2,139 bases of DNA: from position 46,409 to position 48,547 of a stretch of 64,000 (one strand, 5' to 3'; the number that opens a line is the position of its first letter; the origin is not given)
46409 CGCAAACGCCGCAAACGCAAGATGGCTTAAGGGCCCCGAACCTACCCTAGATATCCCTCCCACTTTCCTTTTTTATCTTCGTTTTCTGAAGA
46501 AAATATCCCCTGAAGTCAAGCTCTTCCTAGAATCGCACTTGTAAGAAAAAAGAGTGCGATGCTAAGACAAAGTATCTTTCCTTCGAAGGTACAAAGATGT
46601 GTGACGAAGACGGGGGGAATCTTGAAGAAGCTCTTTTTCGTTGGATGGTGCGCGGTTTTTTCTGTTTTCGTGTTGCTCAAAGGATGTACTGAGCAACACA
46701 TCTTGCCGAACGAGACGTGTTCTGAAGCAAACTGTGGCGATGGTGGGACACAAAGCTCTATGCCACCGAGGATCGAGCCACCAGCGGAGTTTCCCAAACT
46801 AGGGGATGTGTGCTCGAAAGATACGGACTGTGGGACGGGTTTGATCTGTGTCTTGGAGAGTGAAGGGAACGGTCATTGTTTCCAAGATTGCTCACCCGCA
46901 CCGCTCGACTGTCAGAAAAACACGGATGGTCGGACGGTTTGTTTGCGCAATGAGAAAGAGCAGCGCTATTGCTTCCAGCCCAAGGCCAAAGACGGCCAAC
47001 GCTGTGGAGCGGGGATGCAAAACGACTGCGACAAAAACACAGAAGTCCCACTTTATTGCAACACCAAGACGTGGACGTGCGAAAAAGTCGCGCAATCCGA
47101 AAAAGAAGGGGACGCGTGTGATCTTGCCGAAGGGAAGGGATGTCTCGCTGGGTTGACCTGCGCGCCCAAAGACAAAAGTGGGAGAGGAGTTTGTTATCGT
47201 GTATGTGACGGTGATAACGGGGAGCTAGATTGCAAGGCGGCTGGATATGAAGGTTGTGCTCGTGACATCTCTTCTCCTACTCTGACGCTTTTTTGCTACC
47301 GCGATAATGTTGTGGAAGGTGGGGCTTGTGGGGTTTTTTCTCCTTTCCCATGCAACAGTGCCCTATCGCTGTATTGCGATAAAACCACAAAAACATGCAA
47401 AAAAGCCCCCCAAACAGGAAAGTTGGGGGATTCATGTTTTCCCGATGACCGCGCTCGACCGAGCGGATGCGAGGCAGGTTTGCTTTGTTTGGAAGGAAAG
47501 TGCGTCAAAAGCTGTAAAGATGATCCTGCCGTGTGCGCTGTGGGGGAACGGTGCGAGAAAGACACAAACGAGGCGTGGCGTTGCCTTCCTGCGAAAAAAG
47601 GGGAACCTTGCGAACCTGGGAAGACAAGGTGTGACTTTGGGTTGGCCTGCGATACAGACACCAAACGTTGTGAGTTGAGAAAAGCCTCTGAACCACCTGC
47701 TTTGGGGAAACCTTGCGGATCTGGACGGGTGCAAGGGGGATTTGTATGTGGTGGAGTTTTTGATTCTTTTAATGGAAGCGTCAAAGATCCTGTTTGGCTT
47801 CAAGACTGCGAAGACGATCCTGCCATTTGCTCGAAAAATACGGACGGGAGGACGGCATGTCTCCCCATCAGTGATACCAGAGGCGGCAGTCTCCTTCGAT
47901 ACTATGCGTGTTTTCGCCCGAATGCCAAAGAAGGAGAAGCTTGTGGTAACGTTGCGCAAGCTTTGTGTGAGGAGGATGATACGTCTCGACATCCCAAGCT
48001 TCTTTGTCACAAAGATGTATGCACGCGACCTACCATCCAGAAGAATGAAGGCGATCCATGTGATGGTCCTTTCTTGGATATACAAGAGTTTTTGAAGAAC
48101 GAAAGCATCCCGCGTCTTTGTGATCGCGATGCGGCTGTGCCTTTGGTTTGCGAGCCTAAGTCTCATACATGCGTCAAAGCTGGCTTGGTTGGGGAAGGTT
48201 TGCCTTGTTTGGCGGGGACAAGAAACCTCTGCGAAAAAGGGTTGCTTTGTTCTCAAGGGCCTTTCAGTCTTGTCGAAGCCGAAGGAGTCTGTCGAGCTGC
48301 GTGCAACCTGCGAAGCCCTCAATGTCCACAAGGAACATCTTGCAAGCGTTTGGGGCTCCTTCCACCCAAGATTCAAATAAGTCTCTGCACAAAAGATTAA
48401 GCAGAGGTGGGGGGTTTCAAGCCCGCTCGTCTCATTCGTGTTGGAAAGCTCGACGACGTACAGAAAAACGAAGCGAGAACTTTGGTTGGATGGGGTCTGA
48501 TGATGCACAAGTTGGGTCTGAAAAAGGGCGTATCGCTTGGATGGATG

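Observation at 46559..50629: Tandem paralogous giant Cys-rich lipoproteins defining an uncharacterised C-x-KNTDGRT-x-C module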

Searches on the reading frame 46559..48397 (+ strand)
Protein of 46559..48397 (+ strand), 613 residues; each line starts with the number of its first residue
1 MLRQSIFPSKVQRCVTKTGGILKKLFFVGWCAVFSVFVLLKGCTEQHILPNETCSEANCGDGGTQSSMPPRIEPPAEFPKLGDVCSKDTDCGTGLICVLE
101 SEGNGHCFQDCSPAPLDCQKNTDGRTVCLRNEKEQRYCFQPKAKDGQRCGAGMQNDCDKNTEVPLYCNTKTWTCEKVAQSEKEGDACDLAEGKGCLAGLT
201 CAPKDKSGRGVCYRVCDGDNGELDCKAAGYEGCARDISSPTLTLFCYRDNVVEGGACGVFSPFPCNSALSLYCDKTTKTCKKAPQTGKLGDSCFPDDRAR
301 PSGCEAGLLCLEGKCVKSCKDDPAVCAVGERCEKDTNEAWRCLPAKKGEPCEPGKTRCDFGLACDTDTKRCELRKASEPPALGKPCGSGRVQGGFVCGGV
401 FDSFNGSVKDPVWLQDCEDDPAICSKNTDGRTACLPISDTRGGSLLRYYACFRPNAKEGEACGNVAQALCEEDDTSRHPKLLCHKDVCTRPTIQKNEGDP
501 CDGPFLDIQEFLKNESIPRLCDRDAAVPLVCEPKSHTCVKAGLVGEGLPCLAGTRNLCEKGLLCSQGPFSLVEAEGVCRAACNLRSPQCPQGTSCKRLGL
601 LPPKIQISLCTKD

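Call 4: search_protein_families(library=pfam, proteins=[window:46559-48397:+], max_evalue=1)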
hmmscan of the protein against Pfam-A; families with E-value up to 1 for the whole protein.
window:46559-48397:+ (613 aa): 2 families
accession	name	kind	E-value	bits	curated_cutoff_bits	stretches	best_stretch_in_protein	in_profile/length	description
PF01666.22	DX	-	0.0025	18.7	25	1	83-110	48-75/76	DX module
PF00396.23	Granulin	-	0.017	15.8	20.9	1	332-372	2-42/42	Granulin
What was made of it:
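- On Pfam DX module / Granulin: DX 18.7 bits (cut-off 25); Granulin 15.8 bits (cut-off 20.9); A only (call 4).
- Closest known: Pfam DX module. Same: These are the only Pfam models with any score: DX at E 0.0025 on A residues 83-110, and granulin at E 0.017 on residues 332-372 (call 4).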

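Call 5: search_protein_families(library=ncbifam, proteins=[window:46559-48397:+], max_evalue=1)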
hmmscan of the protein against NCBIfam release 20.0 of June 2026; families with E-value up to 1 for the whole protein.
window:46559-48397:+ (613 aa): 0 families
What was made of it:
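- On NCBIfam-named Myxococcota Cys-rich repeat or lipoprotein families: Zero families at E ≤ 1 (call 5).
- Closest known: Other Cys-rich repeat proteins of Myxococcota. Different: A and B match none of those models in Pfam or NCBIfam at E ≤ 1 (calls 4, 5).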

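Call 6: find_homologous_proteins(query=window:46559-48397:+)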
Query window:46559-48397:+ (613 aa): 5 proteins with E <= 0.001 among 3052 candidates.
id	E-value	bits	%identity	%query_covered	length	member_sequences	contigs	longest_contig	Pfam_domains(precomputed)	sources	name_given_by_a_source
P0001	0.0e+0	1323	100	92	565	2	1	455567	-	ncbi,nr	ncbi:MAG: hypothetical protein H6728_06455 [Myxococcales bacterium]|nr:hypothetical protein [Myxococ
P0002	7.2e-217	740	58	97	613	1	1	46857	-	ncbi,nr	ncbi:MAG: hypothetical protein H6727_18060 [Myxococcales bacterium]|nr:hypothetical protein [Myxococ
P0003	1.1e-175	604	51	96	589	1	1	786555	-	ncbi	-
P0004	2.1e-143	498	47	89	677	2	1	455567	-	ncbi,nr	ncbi:MAG: hypothetical protein H6728_06460 [Myxococcales bacterium]|nr:hypothetical protein [Myxococ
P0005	4.3e-6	44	38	22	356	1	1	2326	-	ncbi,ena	-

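Call 17: find_encoding_contigs(protein=P0002, flank=8000, max_places=3)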
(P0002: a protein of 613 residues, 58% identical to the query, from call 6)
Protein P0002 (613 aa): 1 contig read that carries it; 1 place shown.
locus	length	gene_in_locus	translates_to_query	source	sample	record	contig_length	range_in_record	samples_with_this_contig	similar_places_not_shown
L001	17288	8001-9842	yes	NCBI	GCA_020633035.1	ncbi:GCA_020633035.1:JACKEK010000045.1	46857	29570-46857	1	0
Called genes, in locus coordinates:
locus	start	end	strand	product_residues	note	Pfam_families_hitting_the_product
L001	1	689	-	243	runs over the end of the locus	PF01618:MotA_ExbB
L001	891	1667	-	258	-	PF05175:MTS (faint), PF12847:Methyltransf_18, PF04816:TrmK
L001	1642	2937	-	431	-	PF00027:cNMP_binding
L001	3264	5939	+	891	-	PF07517:SecA_DEAD, PF00270:DEAD (weak), PF01043:SecA_PP_bind, PF21090:P-loop_SecA, PF07516:SecA_SW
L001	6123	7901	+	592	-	-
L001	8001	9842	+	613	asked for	-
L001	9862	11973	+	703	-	-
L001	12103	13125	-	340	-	PF01244:Peptidase_M19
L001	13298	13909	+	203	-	-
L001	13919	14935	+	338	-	PF00149:Metallophos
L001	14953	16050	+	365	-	-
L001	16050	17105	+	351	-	-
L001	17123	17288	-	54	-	PF03372:Exo_endo_phos (weak)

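Call 18: find_encoding_contigs(protein=P0003, flank=8000, max_places=3)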
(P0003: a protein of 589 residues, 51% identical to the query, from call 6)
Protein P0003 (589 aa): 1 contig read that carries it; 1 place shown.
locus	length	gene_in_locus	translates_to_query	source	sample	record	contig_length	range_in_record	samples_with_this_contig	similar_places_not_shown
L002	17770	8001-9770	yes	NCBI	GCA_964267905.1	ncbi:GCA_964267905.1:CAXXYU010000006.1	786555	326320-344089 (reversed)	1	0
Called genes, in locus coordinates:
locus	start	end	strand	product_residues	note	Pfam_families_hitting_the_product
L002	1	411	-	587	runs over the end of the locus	-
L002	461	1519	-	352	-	PF16697:Yop-YscD_cpl, PF00498:FHA, PF00990:GGDEF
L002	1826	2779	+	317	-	PF01073:3Beta_HSD, PF01370:Epimerase, PF02719:Polysacc_synt_2, PF04321:RmlD_sub_bind, PF16363:GDP_Man_Dehyd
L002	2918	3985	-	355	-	PF01791:DeoC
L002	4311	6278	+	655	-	-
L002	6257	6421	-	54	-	-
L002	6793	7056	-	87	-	-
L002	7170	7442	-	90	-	-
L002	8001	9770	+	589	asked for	-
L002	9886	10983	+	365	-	PF02230:Abhydrolase_2 (weak), PF12146:Hydrolase_4 (faint), PF00036:EF-hand_1 (faint), PF13202:EF-hand_5 (faint), PF13405:EF-hand_6 (faint)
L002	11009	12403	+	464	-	PF03349:Toluene_X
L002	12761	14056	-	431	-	PF01385:OrfB_IS605, PF07282:Cas12f1-like_TNB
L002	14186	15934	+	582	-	PF08238:Sel1 (faint)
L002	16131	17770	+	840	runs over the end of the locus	PF03235:GmrSD_N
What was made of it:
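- The SecA adjacency is seen only in the same species (calls 17, 18).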

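Call 23: predict_structure(alignment_id=A1)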
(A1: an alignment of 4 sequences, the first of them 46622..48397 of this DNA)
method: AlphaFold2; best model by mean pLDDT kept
length: 592 residues; sequences in the alignment: 4
mean_pLDDT: 61.5   pTM: 0.42
mean pLDDT of the five models: 61.5, 57.9, 56.2, 55.3, 54.2
residues with pLDDT >= 90: 1; 70-90: 196; 50-70: 254; < 50: 141
segments of 3 or more residues with pLDDT < 50: 1-57, 99-102, 183-186, 196-199, 214-222, 238-240, 379-388, 418-425, 452-457, 483-493, 545-554, 577-586
pLDDT, mean of each block of 10 residues (from residue 1): 38 38 29 29 29 44 66 66 67 58 59 66 69 57 69 76 68 69 53 57 59 46 55 60 71 75 85 74 82 82 82 68 83 77 81 60 63 61 40 72 67 57 53 77 70 49 73 81 43 60 67 74 62 60 48 54 56 50 46 48
secondary structure, 60 per line:
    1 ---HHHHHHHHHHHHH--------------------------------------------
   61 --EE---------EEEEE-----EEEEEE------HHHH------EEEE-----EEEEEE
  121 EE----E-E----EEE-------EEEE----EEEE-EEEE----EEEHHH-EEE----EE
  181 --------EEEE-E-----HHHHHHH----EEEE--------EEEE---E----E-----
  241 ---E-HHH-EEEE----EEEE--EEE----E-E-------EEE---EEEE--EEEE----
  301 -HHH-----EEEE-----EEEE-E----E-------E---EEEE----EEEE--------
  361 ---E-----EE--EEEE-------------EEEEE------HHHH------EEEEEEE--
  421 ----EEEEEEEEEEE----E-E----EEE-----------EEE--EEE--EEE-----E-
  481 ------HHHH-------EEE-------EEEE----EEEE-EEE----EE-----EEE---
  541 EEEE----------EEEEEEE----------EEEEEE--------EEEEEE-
elements in order: H4-16 E74-78 E84-89 H96-99 E106-109 E115-122 E134-136 E144-147 E152-155 E157-160 E165-167 E172-174 E189-192 H200-206 E211-214 E223-226 E250-253 E258-261 E264-266 E281-283 E287-290 E293-296 E310-313 E319-322 E341-344 E349-352 E374-377 E391-395 H402-405 E412-418 E425-435 E447-449 E461-463 E466-468 E471-473 H487-490 E498-500 E508-511 E516-519 E521-523 E535-537 E541-544 E555-561 E572-577 E586-591
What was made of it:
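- The full-length model is poor (pLDDT 61.5; call 23).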

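Call 25: search_protein_representatives(alignment_id=A1)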
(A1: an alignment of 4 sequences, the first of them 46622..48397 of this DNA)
Query: 4 sequences, 608 profile positions. Proteins with E-value up to 0.001 (for the whole library): 13; up to 1e-10: 3; up to 1e-30: 1. The best 13 are listed.
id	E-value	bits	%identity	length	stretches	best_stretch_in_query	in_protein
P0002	0.0e+00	1091.9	-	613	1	1-608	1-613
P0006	2.1e-23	99.4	-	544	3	386-559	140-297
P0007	5.5e-20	88.1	-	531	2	64-172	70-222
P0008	2.6e-10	56.2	-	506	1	224-592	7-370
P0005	5.6e-09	51.8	-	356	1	375-588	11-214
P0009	9.9e-09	51.0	-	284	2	78-184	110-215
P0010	2.6e-08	49.6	-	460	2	394-585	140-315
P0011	1.1e-07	47.5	-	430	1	77-184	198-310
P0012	7.1e-06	41.5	-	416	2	31-137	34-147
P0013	6.4e-05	38.4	-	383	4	296-344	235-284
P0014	9.0e-05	37.9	-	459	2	405-584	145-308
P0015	1.3e-04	37.4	-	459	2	72-184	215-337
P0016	3.6e-04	35.9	-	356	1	78-264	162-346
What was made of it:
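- Closest known: Other Cys-rich repeat proteins of Myxococcota. Different: The family is far rarer: 13 of 1.84 billion representatives (call 25).
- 13 hits at E ≤ 1e-3 among 1.84 billion representatives (call 25).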

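Call 28: list_cluster_members(proteins=[P0005, P0006, P0007, P0008, P0009, P0010, P0011, P0012, P0014, P0015])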
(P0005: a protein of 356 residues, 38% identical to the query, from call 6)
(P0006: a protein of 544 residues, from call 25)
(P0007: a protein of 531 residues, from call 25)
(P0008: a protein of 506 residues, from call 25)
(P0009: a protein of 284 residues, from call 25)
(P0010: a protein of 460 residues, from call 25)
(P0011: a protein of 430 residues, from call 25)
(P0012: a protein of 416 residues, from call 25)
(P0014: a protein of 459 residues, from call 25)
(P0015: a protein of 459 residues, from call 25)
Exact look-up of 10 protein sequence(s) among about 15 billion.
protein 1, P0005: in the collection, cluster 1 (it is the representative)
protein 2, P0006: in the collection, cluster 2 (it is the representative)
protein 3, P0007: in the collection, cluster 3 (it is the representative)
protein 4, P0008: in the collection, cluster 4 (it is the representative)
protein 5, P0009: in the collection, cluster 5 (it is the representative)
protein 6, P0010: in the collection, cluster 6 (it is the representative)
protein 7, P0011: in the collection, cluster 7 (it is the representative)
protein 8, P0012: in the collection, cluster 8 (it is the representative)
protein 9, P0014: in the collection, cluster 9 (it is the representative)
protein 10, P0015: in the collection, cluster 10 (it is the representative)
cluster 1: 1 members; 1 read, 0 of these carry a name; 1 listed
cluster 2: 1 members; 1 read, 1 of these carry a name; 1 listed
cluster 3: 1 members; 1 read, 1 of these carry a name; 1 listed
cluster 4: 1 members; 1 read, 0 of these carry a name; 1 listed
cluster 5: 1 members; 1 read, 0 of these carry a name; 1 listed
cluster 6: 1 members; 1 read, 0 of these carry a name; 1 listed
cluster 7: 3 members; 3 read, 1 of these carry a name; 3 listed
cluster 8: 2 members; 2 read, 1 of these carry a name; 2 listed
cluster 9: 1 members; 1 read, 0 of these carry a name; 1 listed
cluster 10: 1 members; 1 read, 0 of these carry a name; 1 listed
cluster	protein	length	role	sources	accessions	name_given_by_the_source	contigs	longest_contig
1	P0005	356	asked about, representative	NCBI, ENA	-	-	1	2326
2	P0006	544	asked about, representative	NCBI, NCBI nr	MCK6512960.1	hypothetical protein L6R29_23770 [Myxococcota bacterium] | hypothetical protein [Myxococcota bacterium]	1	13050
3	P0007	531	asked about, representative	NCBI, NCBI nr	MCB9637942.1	MAG: hypothetical protein H6727_03445 [Myxococcales bacterium] | hypothetical protein [Myxococcales bacterium]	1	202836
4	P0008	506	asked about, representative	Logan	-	-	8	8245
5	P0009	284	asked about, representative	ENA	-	-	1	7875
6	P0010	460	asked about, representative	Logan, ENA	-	-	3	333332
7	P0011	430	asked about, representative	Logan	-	-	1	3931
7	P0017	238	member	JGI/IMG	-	hypothetical protein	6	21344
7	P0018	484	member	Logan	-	-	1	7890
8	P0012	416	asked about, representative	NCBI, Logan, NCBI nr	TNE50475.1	MAG: hypothetical protein EP343_08400 [Deltaproteobacteria bacterium]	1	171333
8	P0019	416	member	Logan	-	-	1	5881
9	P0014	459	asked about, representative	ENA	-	-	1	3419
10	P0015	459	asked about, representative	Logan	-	-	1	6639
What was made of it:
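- All are 'hypothetical' proteins from Myxococcota or Deltaproteobacteria MAGs (call 28).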

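Call 45: find_encoding_contigs(protein=P0007, flank=8000, max_places=2)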
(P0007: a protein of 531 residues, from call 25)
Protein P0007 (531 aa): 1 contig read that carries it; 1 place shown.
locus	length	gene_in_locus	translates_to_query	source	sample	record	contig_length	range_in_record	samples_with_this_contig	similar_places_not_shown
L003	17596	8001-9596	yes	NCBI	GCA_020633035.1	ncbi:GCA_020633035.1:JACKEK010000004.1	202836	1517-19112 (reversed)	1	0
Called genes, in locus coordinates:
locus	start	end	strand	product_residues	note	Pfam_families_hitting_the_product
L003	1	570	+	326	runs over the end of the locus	-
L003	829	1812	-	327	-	PF00168:C2 (weak)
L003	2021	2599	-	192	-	PF20221:DUF6580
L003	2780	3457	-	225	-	PF01712:dNK, PF13191:AAA_16 (weak), PF13238:AAA_18 (weak), PF02223:Thymidylate_kin (weak)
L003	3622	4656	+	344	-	PF00899:ThiF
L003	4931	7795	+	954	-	-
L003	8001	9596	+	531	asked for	-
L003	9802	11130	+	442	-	-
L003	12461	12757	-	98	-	-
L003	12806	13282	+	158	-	PF03449:GreA_GreB_N, PF01272:GreA_GreB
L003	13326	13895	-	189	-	PF00857:Isochorismatase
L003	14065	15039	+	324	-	PF24827:AstE_AspA_cat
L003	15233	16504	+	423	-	PF13103:TonB_2 (faint), PF03544:TonB_C (weak)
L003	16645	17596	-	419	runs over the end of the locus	PF00481:PP2C (weak), PF13672:PP2C_2, PF00027:cNMP_binding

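Call 46: find_encoding_contigs(protein=P0010, flank=8000, max_places=2)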
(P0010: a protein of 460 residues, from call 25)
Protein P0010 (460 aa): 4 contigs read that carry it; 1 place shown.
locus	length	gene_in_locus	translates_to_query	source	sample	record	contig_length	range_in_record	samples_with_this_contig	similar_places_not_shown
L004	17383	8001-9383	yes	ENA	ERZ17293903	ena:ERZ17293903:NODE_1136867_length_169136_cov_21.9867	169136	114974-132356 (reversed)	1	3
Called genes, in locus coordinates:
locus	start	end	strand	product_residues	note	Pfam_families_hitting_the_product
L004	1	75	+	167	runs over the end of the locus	PF01726:LexA_DNA_bind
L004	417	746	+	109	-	PF00486:Trans_reg_C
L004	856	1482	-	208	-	-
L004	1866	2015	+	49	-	-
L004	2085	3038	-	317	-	PF12146:Hydrolase_4 (weak), PF00561:Abhydrolase_1, PF12697:Abhydrolase_6 (weak)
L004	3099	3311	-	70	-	-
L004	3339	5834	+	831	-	PF00403:HMA, PF00122:E1-E2_ATPase, PF00702:Hydrolase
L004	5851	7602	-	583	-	-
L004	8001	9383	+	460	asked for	-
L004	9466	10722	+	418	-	-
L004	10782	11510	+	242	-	PF17746:SfsA_N, PF03749:SfsA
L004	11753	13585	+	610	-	PF12717:Cnd1 (faint), PF13646:HEAT_2, PF01602:Adaptin_N (weak), PF13646:HEAT_2, PF01602:Adaptin_N, PF13646:HEAT_2, PF12530:DUF3730 (weak), PF13646:HEAT_2, +16 more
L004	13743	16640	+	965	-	-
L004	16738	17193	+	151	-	PF10722:YbjN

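Call 49: find_related_loci(query=A1, collection=genome_contigs, flank=6000)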
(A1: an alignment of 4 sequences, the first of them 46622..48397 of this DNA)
Query A1 (592 aa) in genome_contigs; peptide patterns used: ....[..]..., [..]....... (x = any residue, [..] = any of these).
36 stretches matched a pattern, but none encodes a relative of the query by tblastn (E <= 1e-3).
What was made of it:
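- Tried and rejected: With the 4-protein alignment in GTDB species genomes, 36 pattern matches were found and none confirmed (call 49), so this species appears not to be among the representatives.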
